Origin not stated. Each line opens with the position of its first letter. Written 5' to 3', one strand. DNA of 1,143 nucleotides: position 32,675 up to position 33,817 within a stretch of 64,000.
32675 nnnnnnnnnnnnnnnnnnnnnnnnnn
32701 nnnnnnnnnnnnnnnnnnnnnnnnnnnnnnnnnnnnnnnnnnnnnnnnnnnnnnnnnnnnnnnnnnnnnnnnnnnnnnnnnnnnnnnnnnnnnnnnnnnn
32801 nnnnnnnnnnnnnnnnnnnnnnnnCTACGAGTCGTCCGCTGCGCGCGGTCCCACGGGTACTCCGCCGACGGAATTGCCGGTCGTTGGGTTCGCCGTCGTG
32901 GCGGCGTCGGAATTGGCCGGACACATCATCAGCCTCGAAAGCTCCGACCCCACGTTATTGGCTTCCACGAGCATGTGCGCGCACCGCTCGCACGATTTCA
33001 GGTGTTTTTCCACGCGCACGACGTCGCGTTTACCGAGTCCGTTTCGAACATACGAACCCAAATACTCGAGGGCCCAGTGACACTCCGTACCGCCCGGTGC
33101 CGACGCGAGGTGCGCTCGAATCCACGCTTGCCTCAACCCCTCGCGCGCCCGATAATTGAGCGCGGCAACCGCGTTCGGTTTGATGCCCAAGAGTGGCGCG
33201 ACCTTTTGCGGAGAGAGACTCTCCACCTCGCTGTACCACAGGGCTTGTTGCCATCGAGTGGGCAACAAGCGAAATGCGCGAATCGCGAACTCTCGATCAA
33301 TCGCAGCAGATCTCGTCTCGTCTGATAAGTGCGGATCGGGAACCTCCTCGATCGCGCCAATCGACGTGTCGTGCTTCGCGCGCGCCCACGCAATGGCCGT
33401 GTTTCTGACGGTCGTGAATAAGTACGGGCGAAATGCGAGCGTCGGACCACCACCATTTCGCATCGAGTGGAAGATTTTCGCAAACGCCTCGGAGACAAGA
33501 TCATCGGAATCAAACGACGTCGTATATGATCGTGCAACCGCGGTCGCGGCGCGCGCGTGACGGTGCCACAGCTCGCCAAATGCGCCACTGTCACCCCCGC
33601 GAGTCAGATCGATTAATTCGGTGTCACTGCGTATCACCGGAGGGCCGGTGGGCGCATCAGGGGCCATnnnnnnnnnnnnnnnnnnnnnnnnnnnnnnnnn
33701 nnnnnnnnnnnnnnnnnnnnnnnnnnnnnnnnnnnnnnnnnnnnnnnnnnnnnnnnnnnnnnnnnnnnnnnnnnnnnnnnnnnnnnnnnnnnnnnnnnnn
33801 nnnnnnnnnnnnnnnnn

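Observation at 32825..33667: ECF sigma factor fused in one polypeptide to a ZAS anti-sigma domain, with no transmembrane segment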

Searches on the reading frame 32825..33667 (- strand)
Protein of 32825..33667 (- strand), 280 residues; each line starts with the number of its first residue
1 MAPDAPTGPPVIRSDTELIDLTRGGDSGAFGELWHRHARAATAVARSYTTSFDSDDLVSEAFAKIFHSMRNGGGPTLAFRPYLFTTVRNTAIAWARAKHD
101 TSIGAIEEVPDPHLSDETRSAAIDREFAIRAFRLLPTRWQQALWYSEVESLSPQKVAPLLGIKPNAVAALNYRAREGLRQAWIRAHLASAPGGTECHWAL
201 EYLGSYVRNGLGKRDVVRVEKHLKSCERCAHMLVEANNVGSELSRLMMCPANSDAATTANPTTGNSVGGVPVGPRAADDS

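Call 3: search_protein_families(library=pfam, proteins=[window:32825-33667:-], max_evalue=1)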
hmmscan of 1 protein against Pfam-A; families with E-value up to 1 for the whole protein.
window:32825-33667:- (280 aa): 5 families
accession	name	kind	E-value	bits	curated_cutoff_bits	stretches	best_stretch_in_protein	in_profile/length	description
PF13490.11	zf-HC2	-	1.5e-09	38.2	22.2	1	196-230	1-35/35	Putative zinc-finger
PF04542.20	Sigma70_r2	-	8.8e-09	35.5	24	1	33-98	1-68/71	Sigma-70 region 2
PF08281.18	Sigma70_r4_2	-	0.00016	21.7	25.7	1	130-176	6-52/54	Sigma-70, region 4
PF14440.12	XOO_2897-deam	-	0.031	14.8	27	1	164-237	2-73/101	Xanthomonas XOO_2897-like deaminase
PF22233.2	PhyR_sigma-like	-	0.23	11.8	27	1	140-176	9-45/50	Response regulator PhyR, sigma-like domain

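Call 4: search_protein_families(library=ncbifam, proteins=[window:32825-33667:-], max_evalue=1)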
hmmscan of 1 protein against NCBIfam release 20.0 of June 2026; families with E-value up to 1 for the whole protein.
window:32825-33667:- (280 aa): 49 families (the best 25 are shown)
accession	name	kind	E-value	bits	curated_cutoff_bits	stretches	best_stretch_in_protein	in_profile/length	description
TIGR02937.1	sigma70-ECF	superfamily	3.4e-16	59.3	42.9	1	29-181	2-164/165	sigma-70 family RNA polymerase sigma factor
NF004113.0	PRK05602.1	equivalog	3.1e-14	53.1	208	1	14-182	31-201/211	RNA polymerase sigma factor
TIGR02983.1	SigE-fam_strep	subfamily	3.4e-12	46.6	141.55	1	27-181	5-157/162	SigE family RNA polymerase sigma factor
TIGR02985.1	Sig70_bacteroi1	subfamily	4.1e-10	40.1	126.4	1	29-180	2-160/162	RNA polymerase sigma-70 factor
NF008888.0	PRK11922.1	equivalog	8.1e-10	38.7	204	1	10-181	12-195/231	RNA polymerase sigma factor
NF007225.0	PRK09643.1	equivalog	1.1e-08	35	190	1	13-180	12-180/204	RNA polymerase sigma factor SigM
NF009190.0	PRK12538.1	equivalog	4.1e-08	33.2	303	1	7-183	42-220/233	RNA polymerase sigma factor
NF009176.0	PRK12524.1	equivalog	4.9e-08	33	264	1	14-181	12-183/196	RNA polymerase sigma factor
NF058625.1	sigma_PG0214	equivalog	9.8e-08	31.9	130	1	43-186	20-165/170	GFO_1088 family ECF-type sigma factor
TIGR02952.1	Sig70_famx2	equivalog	2.8e-07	30.6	206.45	1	47-179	31-167/170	ECF subfamily RNA polymerase sigma factor, BldN family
TIGR02950.1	SigM_subfam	subfamily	3.8e-07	30.1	147.95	1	54-181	27-157/159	RNA polymerase sigma factor, SigM family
NF009166.1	PRK12513.1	equivalog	4.4e-07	29.8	206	1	14-168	8-172/193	RNA polymerase sigma factor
NF009171.0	PRK12518.1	equivalog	8.7e-07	28.9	208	1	11-180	10-182/191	RNA polymerase sigma factor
NF009172.0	PRK12519.1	subfamily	4.2e-06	26.4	222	1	13-179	14-183/194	RNA polymerase sigma factor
TIGR02939.1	RpoE_Sigma70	equivalog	6.6e-06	26.3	236.15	1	14-179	6-183/190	RNA polymerase sigma factor RpoE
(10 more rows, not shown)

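Call 5: find_homologous_proteins(query=window:32825-33667:-, max_evalue=0.001)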
Query window:32825-33667:- (280 aa): 266 proteins with E <= 0.001 among 6133 candidates; the best 120 are listed.
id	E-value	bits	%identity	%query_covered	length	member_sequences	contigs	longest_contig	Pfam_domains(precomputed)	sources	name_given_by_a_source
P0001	1.2e-186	637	100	100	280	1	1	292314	PF13490.12,PF04542.21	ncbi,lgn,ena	-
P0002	2.1e-140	485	80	95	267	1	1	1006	PF13490.12,PF04542.21,PF08281.19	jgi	jgi:RNA polymerase sigma factor (sigma-70 family)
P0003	1.1e-134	466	78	94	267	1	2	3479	PF13490.12,PF04542.21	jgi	-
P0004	1.4e-88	315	57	84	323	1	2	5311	PF13490.12,PF08281.19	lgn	-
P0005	6.2e-83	296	54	91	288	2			PF13490.12,PF04542.21,PF08281.19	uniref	uniref:sigma-70 family RNA polymerase sigma factor n=1 Tax=uncultured Leifsonia sp. TaxID=340359 Rep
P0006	1.7e-81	292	49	96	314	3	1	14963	PF13490.12,PF04542.21,PF08281.19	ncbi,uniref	ncbi:MAG TPA: sigma-70 family RNA polymerase sigma factor, partial [Microbacterium sp.]|uniref:sigma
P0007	8.7e-81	289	54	84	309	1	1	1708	PF13490.12,PF04542.21,PF08281.19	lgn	-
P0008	2.1e-80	288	52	85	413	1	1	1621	PF13490.12,PF08281.19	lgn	-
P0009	7.0e-80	286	53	84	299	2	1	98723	PF13490.12,PF04542.21,PF08281.19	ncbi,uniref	ncbi:sigma-70 family RNA polymerase sigma factor, partial [Plantibacter sp. YIM 135347]|uniref:sigma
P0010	2.8e-79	284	54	83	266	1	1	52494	PF13490.12,PF04542.21,PF08281.19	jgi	jgi:RNA polymerase sigma factor (sigma-70 family)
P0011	3.5e-79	284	53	84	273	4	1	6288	PF13490.12,PF04542.21,PF08281.19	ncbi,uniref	ncbi:sigma-70 family RNA polymerase sigma factor, partial [Microbacterium sp. 13-71-7]|uniref:sigma-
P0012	3.8e-79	284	49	93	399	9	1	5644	PF13490.12,PF04542.21,PF08281.19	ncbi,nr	ncbi:MAG: sigma-70 family RNA polymerase sigma factor, partial [Microbacterium sp.]|nr:sigma-70 fami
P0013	1.1e-78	282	53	84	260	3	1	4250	PF13490.12,PF08281.19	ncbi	ncbi:MAG TPA: sigma-70 family RNA polymerase sigma factor, partial [Agromyces sp.]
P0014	1.8e-78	282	56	81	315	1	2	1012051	PF13490.12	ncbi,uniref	ncbi:sigma-70 family RNA polymerase sigma factor, partial [Agromyces allii]|uniref:sigma-70 family R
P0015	4.3e-78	281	50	87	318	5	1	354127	PF13490.12,PF04542.21,PF08281.19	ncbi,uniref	ncbi:sigma-70 family RNA polymerase sigma factor, partial [Plantibacter sp. MMLR14_011]|uniref:sigma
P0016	4.6e-78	280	54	84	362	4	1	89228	PF13490.12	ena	-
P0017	2.9e-77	278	55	81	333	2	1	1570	PF13490.12,PF04542.21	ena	-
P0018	9.1e-77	276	52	84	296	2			PF13490.12,PF08281.19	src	-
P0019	2.8e-76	275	49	94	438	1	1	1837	PF13490.12,PF04542.21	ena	-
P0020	3.2e-76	274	53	84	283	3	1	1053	PF13490.12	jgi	-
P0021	3.3e-76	274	50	81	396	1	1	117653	PF13490.12,PF04542.21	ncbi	ncbi:MAG: hypothetical protein ABS63_00875, partial [Microbacterium sp. SCN 70-27]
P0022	4.5e-76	274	54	83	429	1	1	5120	PF13490.12,PF04542.21,PF19077.7,PF17936.8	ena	-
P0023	6.4e-76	273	52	83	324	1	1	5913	PF13490.12,PF08281.19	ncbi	ncbi:sigma-70 family RNA polymerase sigma factor, partial [Agromyces albus]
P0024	6.7e-76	273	51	86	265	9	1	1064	PF13490.12,PF04542.21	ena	-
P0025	1.5e-75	272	54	81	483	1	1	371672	PF13490.12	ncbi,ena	-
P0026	1.7e-75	272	51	81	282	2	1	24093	PF13490.12,PF04542.21,PF08281.19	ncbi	ncbi:sigma-70 family RNA polymerase sigma factor, partial [Agromyces tardus]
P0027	5.9e-75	270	54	81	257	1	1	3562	PF13490.12,PF04542.21,PF08281.19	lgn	-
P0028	1.6e-74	269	54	81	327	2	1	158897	PF13490.12,PF04542.21,PF08281.19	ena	-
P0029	1.8e-74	269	54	81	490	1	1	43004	PF13490.12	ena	-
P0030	2.1e-74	268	54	81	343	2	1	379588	PF13490.12,PF04542.21,PF08281.19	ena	-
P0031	2.6e-74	268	55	81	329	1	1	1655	PF13490.12,PF04542.21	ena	-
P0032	2.7e-74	268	52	83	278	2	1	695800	PF13490.12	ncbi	ncbi:sigma-70 family RNA polymerase sigma factor, partial [Agromyces lapidis]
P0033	6.9e-73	263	53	81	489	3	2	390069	PF13490.12,PF04542.21,PF08281.19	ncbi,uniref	ncbi:hypothetical protein GCM10009571_11960 [Agromyces luteolus]|uniref:sigma-70 family RNA polymera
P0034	7.6e-73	263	48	87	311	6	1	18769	PF13490.12,PF04542.21,PF08281.19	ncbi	ncbi:sigma-70 family RNA polymerase sigma factor, partial [Mycetocola reblochoni]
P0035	2.3e-72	262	52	84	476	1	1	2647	PF13490.12,PF04542.21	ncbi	ncbi:MAG: sigma-70 family RNA polymerase sigma factor, partial [Humibacter sp.]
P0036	7.5e-72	260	55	77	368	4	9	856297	PF04542.21,PF08281.19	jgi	-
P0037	9.4e-72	260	55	77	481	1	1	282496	PF04542.21,PF08281.19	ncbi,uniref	ncbi:sigma-70 family RNA polymerase sigma factor [Leifsonia sp. NPDC056665]|uniref:sigma-70 family R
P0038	2.6e-71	258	47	84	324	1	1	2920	PF04542.21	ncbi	ncbi:MAG: sigma-70 family RNA polymerase sigma factor, partial [Mycetocola sp.]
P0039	2.9e-71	258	53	84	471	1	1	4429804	PF13490.12,PF04542.21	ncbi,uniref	ncbi:sigma-70 family RNA polymerase sigma factor [Herbiconiux sp. UC225_62]|uniref:sigma-70 family R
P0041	1.2e-68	250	50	84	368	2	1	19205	PF13490.12,PF08281.19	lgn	-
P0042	2.0e-64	236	47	85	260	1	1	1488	PF13490.12,PF04542.21,PF08281.19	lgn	-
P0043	5.9e-61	224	54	66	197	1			PF04542.21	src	-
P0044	1.0e-60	224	51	71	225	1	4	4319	PF04542.21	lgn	-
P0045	1.0e-60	224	57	64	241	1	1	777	PF04542.21,PF08281.19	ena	-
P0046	2.8e-60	222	49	84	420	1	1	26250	PF13490.12,PF04542.21,PF08281.19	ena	-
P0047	3.2e-60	222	49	84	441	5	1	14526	PF13490.12,PF04542.21,PF08281.19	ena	-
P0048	4.7e-60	221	49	84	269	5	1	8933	PF13490.12,PF04542.21,PF08281.19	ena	-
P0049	1.8e-59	219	45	84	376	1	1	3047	PF04542.21,PF08281.19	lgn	-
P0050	4.3e-59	218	45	81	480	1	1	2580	PF04542.21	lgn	-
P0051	1.3e-58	217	51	65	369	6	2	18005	PF13490.12,PF04542.21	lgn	-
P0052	2.5e-58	216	46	91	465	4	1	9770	PF13490.12,PF04542.21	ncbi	ncbi:MAG: sigma-70 family RNA polymerase sigma factor, partial [Nocardioides sp.]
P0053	3.5e-58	215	48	77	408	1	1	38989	PF13490.12,PF04542.21,PF08281.19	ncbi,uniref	ncbi:RNA polymerase sigma factor, partial [Rathayibacter sp. SD072]|uniref:RNA polymerase sigma fact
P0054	6.7e-58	214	45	92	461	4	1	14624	PF13490.12,PF04542.21,PF08281.19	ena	-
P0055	1.6e-57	213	48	85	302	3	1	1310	PF13490.12,PF04542.21,PF08281.19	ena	-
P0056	1.6e-57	213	48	81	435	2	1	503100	PF13490.12,PF04542.21,PF08281.19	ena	-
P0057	2.2e-57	213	45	92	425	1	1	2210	PF13490.12,PF04542.21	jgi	jgi:RNA polymerase sigma factor (sigma-70 family)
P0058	3.8e-57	212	48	81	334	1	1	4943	PF13490.12,PF04542.21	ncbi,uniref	ncbi:sigma-70 family RNA polymerase sigma factor, partial [Cellulomonas endophytica]|uniref:sigma-70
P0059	5.6e-57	211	46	87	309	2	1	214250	PF13490.12,PF04542.21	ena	-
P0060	6.5e-57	211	45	84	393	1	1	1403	PF13490.12,PF04542.21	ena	-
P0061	8.4e-57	211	47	84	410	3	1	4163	PF13490.12,PF04542.21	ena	-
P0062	1.1e-56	210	52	64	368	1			PF13490.12,PF08281.19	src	-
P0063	5.5e-56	208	44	83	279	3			PF13490.12,PF04542.21,PF08281.19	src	-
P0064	8.3e-56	207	51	68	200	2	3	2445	PF04542.21,PF08281.19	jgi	jgi:RNA polymerase sigma factor (sigma-70 family)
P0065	8.4e-56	207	46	84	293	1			PF13490.12,PF04542.21,PF08281.19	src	-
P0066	1.1e-55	207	45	84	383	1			PF13490.12,PF04542.21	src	-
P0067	1.2e-55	207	48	82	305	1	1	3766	PF13490.12,PF04542.21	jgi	jgi:RNA polymerase sigma factor (sigma-70 family)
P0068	2.4e-55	206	44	84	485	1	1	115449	PF13490.12,PF04542.21,PF08281.19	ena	-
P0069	2.7e-55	206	44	93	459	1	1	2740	PF13490.12,PF04542.21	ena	-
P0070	3.1e-55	206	45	85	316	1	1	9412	PF13490.12,PF04542.21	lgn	-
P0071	3.3e-55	205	44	91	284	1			PF13490.12,PF04542.21,PF08281.19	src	-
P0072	7.2e-55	204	46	84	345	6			PF13490.12,PF04542.21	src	-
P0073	1.2e-54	204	45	84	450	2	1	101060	PF13490.12,PF04542.21,PF08281.19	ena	-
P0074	1.5e-54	203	51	68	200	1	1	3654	PF04542.21,PF08281.19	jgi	jgi:RNA polymerase sigma factor (sigma-70 family)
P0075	1.5e-54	203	52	65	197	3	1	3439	PF04542.21,PF08281.19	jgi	jgi:RNA polymerase sigma factor (sigma-70 family)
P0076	1.7e-54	203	46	82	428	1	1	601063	PF13490.12,PF04542.21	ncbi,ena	-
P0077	2.5e-54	203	45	88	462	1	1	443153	PF13490.12,PF04542.21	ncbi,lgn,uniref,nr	ncbi:sigma-70 family RNA polymerase sigma factor [Nocardioides sp. URHA0020]|uniref:sigma-70 family 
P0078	3.3e-54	202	45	83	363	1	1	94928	PF13490.12,PF04542.21,PF08281.19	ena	-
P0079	3.3e-54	202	46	81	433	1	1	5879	PF13490.12,PF04542.21,PF08281.19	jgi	jgi:RNA polymerase sigma factor (sigma-70 family)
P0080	3.6e-54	202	47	85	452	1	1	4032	PF13490.12,PF04542.21,PF08281.19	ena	-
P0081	5.6e-54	201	45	92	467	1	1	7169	PF13490.12,PF04542.21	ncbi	-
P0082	5.9e-54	201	46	88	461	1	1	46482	PF13490.12,PF04542.21,PF08281.19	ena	-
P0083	6.9e-54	201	46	85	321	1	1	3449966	PF13490.12,PF04542.21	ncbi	ncbi:sigma-70 family RNA polymerase sigma factor [Cellulomonas soli]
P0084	7.0e-54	201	47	83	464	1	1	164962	PF13490.12,PF04542.21,PF08281.19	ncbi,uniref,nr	ncbi:sigma-70 family RNA polymerase sigma factor [Nocardioides mangrovi]|uniref:Sigma-70 family RNA 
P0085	8.6e-54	201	45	85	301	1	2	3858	PF13490.12,PF04542.21,PF08281.19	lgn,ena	-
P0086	8.7e-54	201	44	89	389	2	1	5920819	PF13490.12,PF04542.21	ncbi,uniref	ncbi:sigma-70 family RNA polymerase sigma factor [Saccharopolyspora sp. CA-218241]|uniref:sigma-70 f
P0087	8.8e-54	201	44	81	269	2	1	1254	PF13490.12,PF04542.21,PF08281.19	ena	-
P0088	1.0e-53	201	46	85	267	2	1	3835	PF13490.12,PF04542.21,PF08281.19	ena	-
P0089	1.1e-53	200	45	87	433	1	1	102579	PF13490.12,PF04542.21,PF08281.19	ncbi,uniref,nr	ncbi:RNA polymerase sigma factor [Fodinicola feengrottensis]|uniref:RNA polymerase sigma factor n=1 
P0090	1.3e-53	200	43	88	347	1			PF13490.12,PF04542.21,PF08281.19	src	-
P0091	2.2e-53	199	45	81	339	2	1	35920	PF13490.12,PF04542.21,PF08281.19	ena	-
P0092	3.1e-53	199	42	85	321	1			PF13490.12,PF04542.21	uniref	uniref:sigma-70 family RNA polymerase sigma factor n=1 Tax=Allorhizocola rhizosphaerae TaxID=1872709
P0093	4.9e-53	198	45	82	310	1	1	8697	PF13490.12,PF04542.21,PF08281.19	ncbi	ncbi:sigma-70 family RNA polymerase sigma factor, partial [Nocardioides sp. P5_C9_2]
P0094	5.2e-53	198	46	83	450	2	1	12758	PF13490.12,PF04542.21,PF08281.19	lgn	-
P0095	5.2e-53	198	44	84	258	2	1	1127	PF13490.12,PF04542.21,PF08281.19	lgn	-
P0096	5.4e-53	198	43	83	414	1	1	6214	PF13490.12,PF04542.21,PF08281.19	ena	-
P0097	5.4e-53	198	47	79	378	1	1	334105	PF13490.12,PF04542.21,PF08281.19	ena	-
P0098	6.3e-53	198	46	84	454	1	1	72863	PF13490.12,PF04542.21,PF08281.19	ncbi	ncbi:hypothetical protein GCM10027062_05260 [Nocardioides hungaricus]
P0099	7.1e-53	198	44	81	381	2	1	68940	PF13490.12,PF04542.21,PF08281.19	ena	-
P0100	7.1e-53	198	46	84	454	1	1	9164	PF13490.12,PF04542.21,PF08281.19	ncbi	ncbi:MAG: sigma-70 family RNA polymerase sigma factor [Nocardioides sp.]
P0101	7.4e-53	198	42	85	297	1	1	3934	PF13490.12,PF04542.21,PF08281.19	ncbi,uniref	ncbi:sigma-70 family RNA polymerase sigma factor, partial [Saccharopolyspora hordei]|uniref:sigma-70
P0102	1.2e-52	197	46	83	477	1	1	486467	PF13490.12,PF04542.21,PF08281.19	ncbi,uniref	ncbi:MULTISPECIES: sigma-70 family RNA polymerase sigma factor [unclassified Nocardioides]|uniref:si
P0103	1.2e-52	197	46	82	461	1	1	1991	PF13490.12,PF04542.21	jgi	jgi:RNA polymerase sigma factor (sigma-70 family)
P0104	1.2e-52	197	43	85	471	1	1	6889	PF13490.12,PF04542.21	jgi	jgi:RNA polymerase sigma factor (sigma-70 family)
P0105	1.4e-52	197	45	81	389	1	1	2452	PF13490.12,PF04542.21,PF08281.19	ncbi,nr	ncbi:MAG: sigma-70 family RNA polymerase sigma factor, partial [Actinomycetota bacterium]|nr:sigma-7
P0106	1.6e-52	197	44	83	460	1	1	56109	PF13490.12,PF04542.21,PF08281.19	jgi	jgi:RNA polymerase sigma factor (sigma-70 family)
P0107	1.8e-52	197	43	85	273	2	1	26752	PF13490.12,PF04542.21,PF08281.19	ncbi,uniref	ncbi:sigma-70 family RNA polymerase sigma factor, partial [Actinokineospora sp.]|uniref:sigma-70 fam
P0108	1.9e-52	196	44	85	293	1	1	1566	PF13490.12,PF04542.21,PF08281.19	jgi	-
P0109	2.3e-52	196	46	84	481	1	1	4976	PF13490.12,PF04542.21,PF08281.19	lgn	-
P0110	2.4e-52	196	44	85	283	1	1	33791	PF13490.12,PF04542.21,PF08281.19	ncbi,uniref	ncbi:sigma-70 family RNA polymerase sigma factor, partial [Umezawaea endophytica]|uniref:sigma-70 fa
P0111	4.4e-52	195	45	85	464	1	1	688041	PF13490.12,PF04542.21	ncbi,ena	-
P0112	4.5e-52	195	45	91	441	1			PF13490.12,PF04542.21,PF08281.19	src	-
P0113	6.0e-52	195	46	81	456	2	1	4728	PF13490.12,PF04542.21,PF08281.19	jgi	-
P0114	8.2e-52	194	42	85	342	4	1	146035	PF13490.12,PF04542.21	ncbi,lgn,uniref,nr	ncbi:sigma-70 family RNA polymerase sigma factor [Saccharopolyspora elongata]|uniref:sigma-70 family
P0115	9.5e-52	194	45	82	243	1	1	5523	PF13490.12,PF04542.21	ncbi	ncbi:MAG TPA: sigma-70 family RNA polymerase sigma factor, partial [Ilumatobacteraceae bacterium]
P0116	9.8e-52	194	45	79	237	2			PF13490.12,PF04542.21,PF08281.19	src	-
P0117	1.1e-51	194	43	85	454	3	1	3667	PF13490.12,PF04542.21,PF08281.19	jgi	jgi:RNA polymerase sigma factor (sigma-70 family)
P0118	1.1e-51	194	46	84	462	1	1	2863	PF13490.12,PF04542.21,PF08281.19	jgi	jgi:RNA polymerase sigma factor (sigma-70 family)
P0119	1.3e-51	194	46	83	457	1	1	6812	PF13490.12,PF04542.21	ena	-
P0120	1.3e-51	194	45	85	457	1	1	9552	PF13490.12,PF04542.21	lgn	-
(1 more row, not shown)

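Call 9: find_encoding_contigs(protein=P0003, flank=5000, max_places=4)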
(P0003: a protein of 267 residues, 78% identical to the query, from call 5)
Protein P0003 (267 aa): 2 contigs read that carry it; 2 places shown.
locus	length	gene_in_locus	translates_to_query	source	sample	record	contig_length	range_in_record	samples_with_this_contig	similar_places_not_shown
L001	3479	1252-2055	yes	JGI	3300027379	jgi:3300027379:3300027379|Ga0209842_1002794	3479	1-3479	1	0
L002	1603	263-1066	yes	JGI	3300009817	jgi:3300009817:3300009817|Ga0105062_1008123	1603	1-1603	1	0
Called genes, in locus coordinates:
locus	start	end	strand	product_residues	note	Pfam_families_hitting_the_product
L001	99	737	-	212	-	PF13483:Lactamase_B_3, PF12706:Lactamase_B_2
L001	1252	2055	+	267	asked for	PF04542:Sigma70_r2, PF13490:zf-HC2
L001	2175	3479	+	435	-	?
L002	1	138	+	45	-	?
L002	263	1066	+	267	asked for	PF04542:Sigma70_r2, PF13490:zf-HC2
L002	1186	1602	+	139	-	?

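Call 20: find_encoding_contigs(protein=P0001, flank=10000, max_places=3)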
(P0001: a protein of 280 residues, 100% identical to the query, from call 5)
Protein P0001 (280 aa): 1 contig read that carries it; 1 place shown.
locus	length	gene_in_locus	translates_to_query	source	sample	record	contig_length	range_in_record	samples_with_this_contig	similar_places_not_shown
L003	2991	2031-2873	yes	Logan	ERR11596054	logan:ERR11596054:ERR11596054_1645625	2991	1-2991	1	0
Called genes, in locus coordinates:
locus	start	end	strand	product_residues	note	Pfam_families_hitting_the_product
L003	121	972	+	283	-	-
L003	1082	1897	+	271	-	-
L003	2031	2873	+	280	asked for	PF04542:Sigma70_r2, PF13490:zf-HC2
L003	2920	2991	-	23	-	?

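Call 31: find_encoding_contigs(protein=P0033, flank=6000, max_places=2)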
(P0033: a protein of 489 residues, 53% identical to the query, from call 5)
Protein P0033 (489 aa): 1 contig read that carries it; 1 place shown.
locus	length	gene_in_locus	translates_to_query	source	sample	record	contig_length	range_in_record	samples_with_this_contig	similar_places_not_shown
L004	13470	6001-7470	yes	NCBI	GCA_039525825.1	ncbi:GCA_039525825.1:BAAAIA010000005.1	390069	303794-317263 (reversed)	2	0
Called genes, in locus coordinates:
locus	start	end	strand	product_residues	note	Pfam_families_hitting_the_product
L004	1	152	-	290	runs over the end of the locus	PF03102:NeuB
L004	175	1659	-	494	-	PF01128:IspD (weak), PF02348:CTP_transf_3, PF12804:NTP_transf_3, PF08282:Hydrolase_3 (weak)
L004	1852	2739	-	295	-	PF00763:THF_DHG_CYH, PF02882:THF_DHG_CYH_C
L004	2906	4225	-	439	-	PF00464:SHMT, PF01041:DegT_DnrJ_EryC1 (weak)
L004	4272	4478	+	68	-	-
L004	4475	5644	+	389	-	PF01979:Amidohydro_1, PF07969:Amidohydro_3 (faint)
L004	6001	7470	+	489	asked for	PF04542:Sigma70_r2, PF08281:Sigma70_r4_2 (weak), PF13490:zf-HC2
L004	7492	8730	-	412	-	PF07690:MFS_1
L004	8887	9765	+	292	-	PF01842:ACT (faint), PF13740:ACT_6 (faint), PF00551:Formyl_trans_N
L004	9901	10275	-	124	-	PF10823:DUF2568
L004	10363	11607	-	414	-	PF12698:ABC2_membrane_3 (weak)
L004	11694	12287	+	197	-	PF00440:TetR_N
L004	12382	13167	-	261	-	PF01182:Glucosamine_iso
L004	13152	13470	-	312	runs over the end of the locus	PF00480:ROK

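Call 32: find_encoding_contigs(protein=P0010, flank=6000, max_places=2)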
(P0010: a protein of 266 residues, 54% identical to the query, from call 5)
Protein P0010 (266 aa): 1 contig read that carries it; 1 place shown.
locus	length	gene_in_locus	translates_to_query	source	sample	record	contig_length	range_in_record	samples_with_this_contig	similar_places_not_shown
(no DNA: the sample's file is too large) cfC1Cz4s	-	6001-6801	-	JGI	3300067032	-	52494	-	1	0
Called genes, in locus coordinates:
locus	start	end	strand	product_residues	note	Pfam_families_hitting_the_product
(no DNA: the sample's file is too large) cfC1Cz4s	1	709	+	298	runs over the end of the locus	PF02485:Branch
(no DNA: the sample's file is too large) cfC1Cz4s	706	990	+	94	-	PF05402:PqqD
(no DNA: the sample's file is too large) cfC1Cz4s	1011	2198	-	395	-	-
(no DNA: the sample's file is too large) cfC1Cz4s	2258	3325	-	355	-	-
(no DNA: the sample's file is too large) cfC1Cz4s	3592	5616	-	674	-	PF19077:Big_13 (faint)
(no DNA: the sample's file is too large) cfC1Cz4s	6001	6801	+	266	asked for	PF04542:Sigma70_r2 (weak), PF08281:Sigma70_r4_2 (weak), PF13490:zf-HC2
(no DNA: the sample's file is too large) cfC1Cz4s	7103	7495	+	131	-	?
